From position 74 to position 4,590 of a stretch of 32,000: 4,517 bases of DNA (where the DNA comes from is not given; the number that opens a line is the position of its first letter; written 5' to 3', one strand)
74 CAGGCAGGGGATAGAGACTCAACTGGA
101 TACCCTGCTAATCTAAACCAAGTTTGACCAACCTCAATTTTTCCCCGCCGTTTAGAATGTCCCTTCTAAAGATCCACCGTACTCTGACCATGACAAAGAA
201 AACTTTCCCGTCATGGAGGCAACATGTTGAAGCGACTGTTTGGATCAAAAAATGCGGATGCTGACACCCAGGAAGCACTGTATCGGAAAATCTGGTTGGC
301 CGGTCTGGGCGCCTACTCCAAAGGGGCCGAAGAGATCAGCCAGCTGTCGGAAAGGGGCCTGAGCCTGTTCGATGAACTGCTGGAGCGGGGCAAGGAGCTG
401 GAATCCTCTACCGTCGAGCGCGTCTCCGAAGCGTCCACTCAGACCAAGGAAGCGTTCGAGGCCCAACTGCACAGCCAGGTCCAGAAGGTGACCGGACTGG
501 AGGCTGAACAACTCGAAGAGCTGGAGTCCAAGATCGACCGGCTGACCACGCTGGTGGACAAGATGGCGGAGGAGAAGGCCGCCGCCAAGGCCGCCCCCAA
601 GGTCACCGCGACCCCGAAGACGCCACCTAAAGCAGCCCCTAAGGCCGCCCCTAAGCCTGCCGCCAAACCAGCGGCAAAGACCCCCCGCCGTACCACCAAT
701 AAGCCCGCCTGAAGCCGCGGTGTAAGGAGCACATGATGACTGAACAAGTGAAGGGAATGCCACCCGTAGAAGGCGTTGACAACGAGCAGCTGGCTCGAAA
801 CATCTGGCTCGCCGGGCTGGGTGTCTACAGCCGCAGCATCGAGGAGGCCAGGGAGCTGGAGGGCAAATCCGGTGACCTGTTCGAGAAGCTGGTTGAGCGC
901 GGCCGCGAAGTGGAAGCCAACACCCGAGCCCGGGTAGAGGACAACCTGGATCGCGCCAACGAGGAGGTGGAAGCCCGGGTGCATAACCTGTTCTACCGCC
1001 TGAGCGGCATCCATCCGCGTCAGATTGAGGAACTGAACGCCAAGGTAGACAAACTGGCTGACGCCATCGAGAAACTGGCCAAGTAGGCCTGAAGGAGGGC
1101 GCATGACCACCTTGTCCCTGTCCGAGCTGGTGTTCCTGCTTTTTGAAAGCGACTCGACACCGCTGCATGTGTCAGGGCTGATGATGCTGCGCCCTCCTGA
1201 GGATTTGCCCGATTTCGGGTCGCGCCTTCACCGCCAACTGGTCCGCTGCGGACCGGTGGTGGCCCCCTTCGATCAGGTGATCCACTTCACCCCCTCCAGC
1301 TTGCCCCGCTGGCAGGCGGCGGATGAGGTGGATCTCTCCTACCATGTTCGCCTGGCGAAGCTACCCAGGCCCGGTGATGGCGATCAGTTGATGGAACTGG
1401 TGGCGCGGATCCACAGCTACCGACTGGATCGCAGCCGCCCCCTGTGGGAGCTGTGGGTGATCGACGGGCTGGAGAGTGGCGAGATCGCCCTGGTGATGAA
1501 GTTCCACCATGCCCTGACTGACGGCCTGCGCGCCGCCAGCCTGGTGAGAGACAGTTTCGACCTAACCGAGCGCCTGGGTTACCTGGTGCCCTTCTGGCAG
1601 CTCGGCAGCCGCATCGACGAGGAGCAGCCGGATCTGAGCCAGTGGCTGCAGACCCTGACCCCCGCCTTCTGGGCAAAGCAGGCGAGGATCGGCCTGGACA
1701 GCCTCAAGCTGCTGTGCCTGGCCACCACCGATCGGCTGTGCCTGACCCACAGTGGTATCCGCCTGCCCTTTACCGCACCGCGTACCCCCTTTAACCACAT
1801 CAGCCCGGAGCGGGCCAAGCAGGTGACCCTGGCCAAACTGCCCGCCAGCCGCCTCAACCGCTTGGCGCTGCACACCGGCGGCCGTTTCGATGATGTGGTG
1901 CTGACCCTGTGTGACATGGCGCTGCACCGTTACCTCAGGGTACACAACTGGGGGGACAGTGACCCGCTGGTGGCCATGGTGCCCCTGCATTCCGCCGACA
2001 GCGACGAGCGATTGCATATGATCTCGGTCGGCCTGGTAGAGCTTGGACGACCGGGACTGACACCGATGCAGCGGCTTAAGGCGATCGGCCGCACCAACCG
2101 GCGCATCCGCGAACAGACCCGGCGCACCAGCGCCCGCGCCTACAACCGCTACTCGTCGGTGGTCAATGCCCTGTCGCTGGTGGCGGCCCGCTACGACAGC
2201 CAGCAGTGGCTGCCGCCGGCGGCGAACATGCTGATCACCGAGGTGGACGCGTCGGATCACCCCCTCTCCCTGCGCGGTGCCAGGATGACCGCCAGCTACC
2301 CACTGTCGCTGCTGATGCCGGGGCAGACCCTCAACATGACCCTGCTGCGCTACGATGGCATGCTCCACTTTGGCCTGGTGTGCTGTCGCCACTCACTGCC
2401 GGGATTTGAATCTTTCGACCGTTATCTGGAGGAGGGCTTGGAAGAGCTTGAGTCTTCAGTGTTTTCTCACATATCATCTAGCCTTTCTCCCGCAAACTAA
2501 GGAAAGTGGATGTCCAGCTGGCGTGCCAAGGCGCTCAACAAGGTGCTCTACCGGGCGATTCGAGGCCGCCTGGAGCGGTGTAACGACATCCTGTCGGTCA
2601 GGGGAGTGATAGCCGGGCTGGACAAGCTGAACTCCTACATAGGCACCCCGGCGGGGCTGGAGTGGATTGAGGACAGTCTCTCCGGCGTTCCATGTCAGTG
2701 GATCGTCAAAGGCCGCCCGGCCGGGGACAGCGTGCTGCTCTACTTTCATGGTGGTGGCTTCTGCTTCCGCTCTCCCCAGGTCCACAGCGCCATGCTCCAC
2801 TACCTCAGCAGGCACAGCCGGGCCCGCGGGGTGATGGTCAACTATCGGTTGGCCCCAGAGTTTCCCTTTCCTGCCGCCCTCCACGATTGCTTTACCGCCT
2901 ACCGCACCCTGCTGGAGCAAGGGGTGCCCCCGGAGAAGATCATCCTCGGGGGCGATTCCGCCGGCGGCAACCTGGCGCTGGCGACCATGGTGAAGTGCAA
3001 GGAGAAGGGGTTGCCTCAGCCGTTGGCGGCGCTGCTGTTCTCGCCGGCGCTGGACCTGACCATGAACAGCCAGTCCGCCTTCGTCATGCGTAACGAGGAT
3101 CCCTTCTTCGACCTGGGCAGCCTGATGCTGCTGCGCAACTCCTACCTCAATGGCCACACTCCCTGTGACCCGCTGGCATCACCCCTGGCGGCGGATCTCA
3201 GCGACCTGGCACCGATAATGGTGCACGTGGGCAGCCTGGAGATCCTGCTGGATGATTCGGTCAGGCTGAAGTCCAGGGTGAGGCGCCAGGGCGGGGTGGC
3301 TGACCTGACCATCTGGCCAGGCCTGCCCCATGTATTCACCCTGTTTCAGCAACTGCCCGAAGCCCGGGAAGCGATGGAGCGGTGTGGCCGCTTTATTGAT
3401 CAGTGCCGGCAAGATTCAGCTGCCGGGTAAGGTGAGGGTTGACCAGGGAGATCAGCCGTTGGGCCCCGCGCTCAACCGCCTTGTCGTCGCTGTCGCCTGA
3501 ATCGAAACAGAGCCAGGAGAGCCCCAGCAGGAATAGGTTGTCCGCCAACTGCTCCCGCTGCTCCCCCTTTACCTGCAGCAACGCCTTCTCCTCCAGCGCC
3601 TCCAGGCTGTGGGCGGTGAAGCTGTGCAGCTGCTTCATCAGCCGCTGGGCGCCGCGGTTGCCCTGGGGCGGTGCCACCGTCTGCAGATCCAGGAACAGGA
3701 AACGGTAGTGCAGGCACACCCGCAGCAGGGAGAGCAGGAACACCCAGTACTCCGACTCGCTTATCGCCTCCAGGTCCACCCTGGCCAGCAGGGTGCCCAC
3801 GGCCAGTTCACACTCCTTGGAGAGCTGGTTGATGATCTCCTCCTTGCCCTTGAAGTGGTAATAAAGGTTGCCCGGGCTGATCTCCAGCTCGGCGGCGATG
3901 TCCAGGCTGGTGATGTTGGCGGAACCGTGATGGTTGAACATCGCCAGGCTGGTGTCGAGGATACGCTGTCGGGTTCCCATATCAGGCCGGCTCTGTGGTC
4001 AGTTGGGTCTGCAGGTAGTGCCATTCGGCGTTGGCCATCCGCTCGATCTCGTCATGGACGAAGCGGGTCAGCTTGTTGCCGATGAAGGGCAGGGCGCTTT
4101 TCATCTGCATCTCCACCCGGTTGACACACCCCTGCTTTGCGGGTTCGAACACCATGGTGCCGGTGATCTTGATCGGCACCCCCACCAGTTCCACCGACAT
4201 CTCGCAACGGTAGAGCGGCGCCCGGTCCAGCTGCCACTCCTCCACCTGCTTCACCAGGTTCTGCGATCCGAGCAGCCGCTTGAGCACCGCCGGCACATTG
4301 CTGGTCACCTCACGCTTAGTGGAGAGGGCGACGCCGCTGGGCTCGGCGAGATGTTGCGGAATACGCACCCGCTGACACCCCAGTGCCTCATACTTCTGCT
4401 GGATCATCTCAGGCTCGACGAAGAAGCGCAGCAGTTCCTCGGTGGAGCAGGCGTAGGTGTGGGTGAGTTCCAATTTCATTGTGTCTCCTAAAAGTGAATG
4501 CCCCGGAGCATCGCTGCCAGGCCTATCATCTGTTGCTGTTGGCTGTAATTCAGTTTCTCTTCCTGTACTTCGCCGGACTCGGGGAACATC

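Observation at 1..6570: pha-cluster-like locus rebuilt around wax-ester enzymes: PhaF/PhaI-type phasins linked to WS/DGAT, esterase, acyl-CoA reductase, SRPBCC protein and TetR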

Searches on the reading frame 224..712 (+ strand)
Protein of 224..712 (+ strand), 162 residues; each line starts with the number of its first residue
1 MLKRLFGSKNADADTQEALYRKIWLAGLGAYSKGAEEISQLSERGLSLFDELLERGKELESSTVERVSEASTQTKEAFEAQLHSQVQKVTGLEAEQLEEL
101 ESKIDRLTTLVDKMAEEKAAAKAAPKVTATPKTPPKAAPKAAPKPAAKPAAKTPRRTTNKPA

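Call 3: search_protein_families(library=pfam, proteins=[window:224-712:+], max_evalue=0.01)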
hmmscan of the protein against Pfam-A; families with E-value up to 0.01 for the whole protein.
window:224-712:+ (162 aa): 5 families
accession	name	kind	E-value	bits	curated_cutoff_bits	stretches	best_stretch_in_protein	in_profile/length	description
PF05597.16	Phasin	-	1.6e-10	41.5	28.8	1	20-106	15-90/126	Poly(hydroxyalcanoate) granule associated protein (phasin)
PF06361.16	RTBV_P12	-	0.0017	19.2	25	1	48-144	7-101/110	Rice tungro bacilliform virus P12 protein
PF06810.17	Phage_scaffold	-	0.0052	17.2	35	1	56-122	24-90/170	Phage capsid assembly scaffolding protein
PF03105.24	SPX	-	0.0079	16.7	27.8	1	57-123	119-185/340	SPX domain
PF05549.16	Allexi_40kDa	-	0.0084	16.1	26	1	62-140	92-163/271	Allexivirus 40kDa protein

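Call 4: search_protein_families(library=ncbifam, proteins=[window:224-712:+], max_evalue=0.01)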
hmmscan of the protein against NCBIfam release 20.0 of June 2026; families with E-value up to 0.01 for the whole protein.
window:224-712:+ (162 aa): 4 families
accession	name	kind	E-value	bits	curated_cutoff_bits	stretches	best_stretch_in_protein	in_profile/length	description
NF047773.1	phas_rel_Lepto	domain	1e-10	41.2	35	1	19-81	3-65/68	phasin-related domain-containing protein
TIGR01837.1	PHA_granule_1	subfamily_domain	2.6e-09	37.2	94.7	1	20-106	6-81/118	poly(hydroxyalkanoate) granule-associated protein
TIGR03363.1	VI_chp_8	equivalog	0.0007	19.3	160.85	1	51-152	184-283/353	type VI secretion system protein TssA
NF033542.1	transpos_IS110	equivalog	0.0028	16.9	140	1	47-121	146-217/343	IS110 family RNA-guided transposase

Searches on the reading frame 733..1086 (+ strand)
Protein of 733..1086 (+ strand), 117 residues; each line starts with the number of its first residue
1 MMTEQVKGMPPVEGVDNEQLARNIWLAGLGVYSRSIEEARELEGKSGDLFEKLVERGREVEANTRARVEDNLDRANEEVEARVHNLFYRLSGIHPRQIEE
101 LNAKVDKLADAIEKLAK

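Call 3: search_protein_families(library=pfam, proteins=[window:733-1086:+], max_evalue=0.01)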
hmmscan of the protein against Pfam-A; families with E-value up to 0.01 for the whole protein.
window:733-1086:+ (117 aa): 1 family
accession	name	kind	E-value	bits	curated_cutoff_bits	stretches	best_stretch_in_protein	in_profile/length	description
PF05597.16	Phasin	-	2e-15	57.4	28.8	1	19-86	13-73/126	Poly(hydroxyalcanoate) granule associated protein (phasin)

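Call 4: search_protein_families(library=ncbifam, proteins=[window:733-1086:+], max_evalue=0.01)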
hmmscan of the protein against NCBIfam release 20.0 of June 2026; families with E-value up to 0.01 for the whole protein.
window:733-1086:+ (117 aa): 2 families
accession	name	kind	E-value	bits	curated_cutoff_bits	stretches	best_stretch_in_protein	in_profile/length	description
TIGR01837.1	PHA_granule_1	subfamily_domain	3e-17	62.8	94.7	2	19-85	4-63/118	poly(hydroxyalkanoate) granule-associated protein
NF047773.1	phas_rel_Lepto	domain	1.7e-12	46.9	35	1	18-83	1-66/68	phasin-related domain-containing protein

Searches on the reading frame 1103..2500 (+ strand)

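Call 3: search_protein_families(library=pfam, proteins=[window:1103-2500:+], max_evalue=0.01)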
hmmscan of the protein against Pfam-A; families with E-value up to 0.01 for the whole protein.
window:1103-2500:+ (465 aa): 2 families
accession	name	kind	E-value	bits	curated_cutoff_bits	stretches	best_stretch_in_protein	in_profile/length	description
PF03007.21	WS_DGAT_cat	-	1.1e-51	176.6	23.6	1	5-266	2-263/263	Wax ester synthase/diacylglycerol acyltransferase catalytic domain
PF06974.18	WS_DGAT_C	-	9e-18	65.2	20.7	1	319-449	17-144/145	WS/DGAT C-terminal domain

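Call 4: search_protein_families(library=ncbifam, proteins=[window:1103-2500:+], max_evalue=0.01)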
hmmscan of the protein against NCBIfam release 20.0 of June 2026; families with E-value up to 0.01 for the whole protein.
window:1103-2500:+ (465 aa): 1 family
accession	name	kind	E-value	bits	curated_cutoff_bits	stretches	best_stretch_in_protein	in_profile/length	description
TIGR02946.1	acyl_WS_DGAT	subfamily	4e-90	302.9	309.95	1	9-451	6-451/453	wax ester/triacylglycerol synthase family O-acyltransferase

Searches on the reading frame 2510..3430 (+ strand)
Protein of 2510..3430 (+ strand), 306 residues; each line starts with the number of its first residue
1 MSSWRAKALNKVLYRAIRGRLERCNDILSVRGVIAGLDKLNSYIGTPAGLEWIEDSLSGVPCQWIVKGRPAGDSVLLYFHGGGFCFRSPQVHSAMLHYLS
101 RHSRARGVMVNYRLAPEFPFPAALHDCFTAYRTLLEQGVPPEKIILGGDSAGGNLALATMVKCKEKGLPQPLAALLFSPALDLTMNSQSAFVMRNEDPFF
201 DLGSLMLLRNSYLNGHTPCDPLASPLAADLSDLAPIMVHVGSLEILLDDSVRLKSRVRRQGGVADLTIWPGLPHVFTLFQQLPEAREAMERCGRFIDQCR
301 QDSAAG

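Call 3: search_protein_families(library=pfam, proteins=[window:2510-3430:+], max_evalue=0.01)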
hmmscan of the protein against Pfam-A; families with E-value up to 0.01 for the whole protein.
window:2510-3430:+ (306 aa): 5 families
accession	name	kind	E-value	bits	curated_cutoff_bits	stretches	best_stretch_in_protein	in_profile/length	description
PF07859.19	Abhydrolase_3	-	1.6e-53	182.1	25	1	76-277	1-209/210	alpha/beta hydrolase fold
PF10340.15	Say1_Mug180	-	1e-12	48.1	21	1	69-197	118-252/374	Steryl acetyl hydrolase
PF20434.5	BD-FAE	-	6.2e-08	32.8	26.8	1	75-166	15-113/215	BD-FAE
PF02230.22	Abhydrolase_2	-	0.0016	18.8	23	1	133-166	96-129/217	Phospholipase/Carboxylesterase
PF00135.34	COesterase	-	0.0058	16.1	27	0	73-116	103-144/515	Carboxylesterase family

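Call 4: search_protein_families(library=ncbifam, proteins=[window:2510-3430:+], max_evalue=0.01)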
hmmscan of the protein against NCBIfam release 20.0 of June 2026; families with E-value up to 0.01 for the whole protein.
window:2510-3430:+ (306 aa): 8 families
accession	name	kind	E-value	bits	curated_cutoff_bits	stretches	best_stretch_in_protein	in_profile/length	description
NF058651.1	GESAG_HSLs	subfamily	4e-66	223.1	430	1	48-298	42-294/296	GESAG motif subfamily hormone-sensitive lipase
NF058649.1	GTSAG_HSLs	subfamily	4e-46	157.8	380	1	54-298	69-310/312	GTSAG motif subfamily hormone-sensitive lipase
NF058653.1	LipP1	equivalog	1.7e-38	132.2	350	1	74-293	72-297/300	LipP1 family hormone-sensitive lipase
NF058650.1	GCSAG_HSLs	subfamily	3.6e-30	105.6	410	1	73-298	85-311/314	GCSAG motif subfamily hormone-sensitive lipase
NF033149.0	CHL_hydrolase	equivalog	2.5e-27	95.6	500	1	74-294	76-303/310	chloramphenicol hydrolase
NF007547.0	PRK10162.1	equivalog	3e-22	79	389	1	69-296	80-315/321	acetyl esterase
NF052352.1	TriaclglyLipLipYMycb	equivalog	1.7e-13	50.5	450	1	145-279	260-380/397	triacylglycerol lipase LipY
NF058665.1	HaHSL_fam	equivalog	0.00041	19.8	320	1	74-173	62-156/260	hormone-sensitive lipase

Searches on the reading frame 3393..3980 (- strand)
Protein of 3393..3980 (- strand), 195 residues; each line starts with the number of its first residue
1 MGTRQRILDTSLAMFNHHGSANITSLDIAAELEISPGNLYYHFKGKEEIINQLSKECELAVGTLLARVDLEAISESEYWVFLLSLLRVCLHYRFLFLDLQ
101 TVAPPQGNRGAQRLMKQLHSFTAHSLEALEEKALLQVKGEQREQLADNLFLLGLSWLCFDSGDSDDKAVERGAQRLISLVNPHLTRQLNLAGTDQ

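Call 3: search_protein_families(library=pfam, proteins=[window:3393-3980:-], max_evalue=0.01)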
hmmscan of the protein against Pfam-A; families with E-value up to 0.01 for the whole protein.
window:3393-3980:- (195 aa): 4 families
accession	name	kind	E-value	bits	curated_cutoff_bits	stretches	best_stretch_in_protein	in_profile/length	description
PF13972.11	TetR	-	5.6e-18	65.6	25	1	67-187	12-139/144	Bacterial transcriptional repressor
PF00440.29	TetR_N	-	2.2e-11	43.8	24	1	7-52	1-46/47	Bacterial regulatory proteins, tetR family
PF12840.13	HTH_20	-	0.0014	19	27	1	11-44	13-40/51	Helix-turn-helix domain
PF13412.12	HTH_24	-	0.0059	16.6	21.9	0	21-44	16-39/48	Winged helix-turn-helix DNA-binding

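Call 4: search_protein_families(library=ncbifam, proteins=[window:3393-3980:-], max_evalue=0.01)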
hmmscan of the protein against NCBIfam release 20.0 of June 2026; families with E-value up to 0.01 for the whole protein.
window:3393-3980:- (195 aa): 14 families
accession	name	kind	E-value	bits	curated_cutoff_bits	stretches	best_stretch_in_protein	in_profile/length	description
NF007949.0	PRK10668.1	equivalog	3.3e-09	36.5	271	1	3-64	12-73/216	multidrug efflux transporter transcriptional repressor AcrR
NF041196.1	ScbR_bind_reg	equivalog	8.7e-09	35.8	150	1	3-85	7-89/191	ScbR family autoregulator-binding transcription factor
NF007430.0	PRK09975.1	equivalog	1.2e-08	34.3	274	1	3-55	12-64/220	acrEF/envCD operon transcriptional regulator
NF051852.1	efflux_TF_MtrR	exception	1.2e-07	31.8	280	1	3-67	11-75/205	multidrug efflux system transcriptional repressor MtrR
NF007015.0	PRK09480.1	equivalog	2e-06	27.5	120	1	4-67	12-75/197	nucleoid occlusion factor SlmA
NF010319.1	PRK13756.1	equivalog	3.4e-06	27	265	1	3-56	3-56/199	tetracycline resistance transcriptional repressor TetR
NF037937.1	septum_RefZ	equivalog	0.00014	21.9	180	1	4-54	1-51/195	forespore capture DNA-binding protein RefZ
NF001978.0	PRK00767.1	equivalog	0.00023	21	118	1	4-54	11-61/197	transcriptional regulator BetI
NF050111.1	TransRegSACE7040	equivalog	0.00074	19.5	250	1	4-53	3-52/186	SACE_7040 family transcriptional regulator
TIGR03384.1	betaine_BetI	equivalog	0.00079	19.2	201.3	1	4-54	10-60/189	choline-binding transcriptional repressor BetI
TIGR03613.1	RutR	equivalog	0.0036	17.2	368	1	3-55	9-62/202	pyrimidine utilization regulatory protein R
NF053878.1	FATransRegFadRBac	equivalog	0.0046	16.7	200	1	5-56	6-57/190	fatty acid metabolism transcriptional regulator FadR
NF008402.0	PRK11202.1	equivalog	0.0051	16.5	151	0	3-65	12-75/211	HTH-type transcriptional repressor FabR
NF058643.1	TranRegCurRPseudo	equivalog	0.0069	16.1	300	0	3-49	8-54/193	TetR family transcriptional repressor CurR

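Call 73: search_solved_structures(query=window:3393-3980:-, max_evalue=0.001)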
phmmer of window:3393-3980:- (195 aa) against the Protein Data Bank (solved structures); distinct sequences matched with E-value up to 0.001: 40.
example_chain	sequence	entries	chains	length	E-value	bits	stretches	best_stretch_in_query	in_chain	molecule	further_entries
3rh2_A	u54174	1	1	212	1.3e-17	67.3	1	1-165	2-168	Hypothetical TetR-like transcriptional regulator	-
3nnr_A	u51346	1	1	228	3.7e-16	62.6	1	1-160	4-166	Transcriptional regulator, TetR family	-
5dy1_A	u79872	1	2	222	5.8e-07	32.6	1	3-93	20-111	TetR family transcriptional regulator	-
5dy0_A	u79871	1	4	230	6.2e-07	32.5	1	3-93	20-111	TetR family transcriptional regulator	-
5dxz_A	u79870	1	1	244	6.9e-07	32.4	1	3-93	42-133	TetR family transcriptional regulator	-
2eh3_A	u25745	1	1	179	2.6e-06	30.5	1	1-87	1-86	Transcriptional regulator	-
3c07_A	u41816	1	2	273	2.8e-06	30.4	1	3-74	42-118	Putative tetR-family transcriptional regulator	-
5mqq_A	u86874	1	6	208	4.9e-06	29.6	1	3-93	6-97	AmtR protein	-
7w2o_C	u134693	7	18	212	5.1e-06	29.6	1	4-131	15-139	Probable transcriptional regulator | TetR family transcriptional regulator | Putative transcriptional regulator, TetR family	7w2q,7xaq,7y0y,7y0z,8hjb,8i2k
6gy3_A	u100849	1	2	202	5.6e-06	29.4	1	4-93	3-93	AmtR protein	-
4mxm_A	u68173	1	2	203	6.8e-06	29.1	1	3-78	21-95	Transcriptional regulator I2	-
4mo7_A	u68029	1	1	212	7.4e-06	29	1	3-78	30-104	Transcriptional regulator I2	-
3dpj_A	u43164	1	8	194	9.4e-06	28.7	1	3-54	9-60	Transcription regulator, TetR family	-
6ayi_A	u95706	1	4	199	1.4e-05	28.2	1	3-122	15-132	HTH-type transcriptional regulator UidR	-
3lhq_A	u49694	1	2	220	2.3e-05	27.4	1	2-64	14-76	AcrAB operon repressor (TetR/AcrR family)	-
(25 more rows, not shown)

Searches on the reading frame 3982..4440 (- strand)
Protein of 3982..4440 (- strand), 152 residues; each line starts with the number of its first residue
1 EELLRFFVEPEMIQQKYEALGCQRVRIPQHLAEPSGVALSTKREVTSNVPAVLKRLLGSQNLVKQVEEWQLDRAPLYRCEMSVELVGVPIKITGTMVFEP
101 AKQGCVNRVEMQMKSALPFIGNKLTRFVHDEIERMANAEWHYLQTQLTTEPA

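Call 3: search_protein_families(library=pfam, proteins=[window:3982-4440:-], max_evalue=0.01)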
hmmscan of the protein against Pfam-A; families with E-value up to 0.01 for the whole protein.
window:3982-4440:- (152 aa): 1 family
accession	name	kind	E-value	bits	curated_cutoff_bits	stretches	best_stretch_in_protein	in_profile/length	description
PF10698.15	DUF2505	-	4.2e-25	89.1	26.9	1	1-143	11-154/158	Protein of unknown function (DUF2505)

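Call 4: search_protein_families(library=ncbifam, proteins=[window:3982-4440:-], max_evalue=0.01)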
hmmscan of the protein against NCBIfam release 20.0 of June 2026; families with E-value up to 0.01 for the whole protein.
window:3982-4440:- (152 aa): 0 families

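Call 72: search_solved_structures(query=window:3982-4440:-, max_evalue=1)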
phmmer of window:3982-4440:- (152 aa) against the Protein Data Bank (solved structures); distinct sequences matched with E-value up to 1: 0.
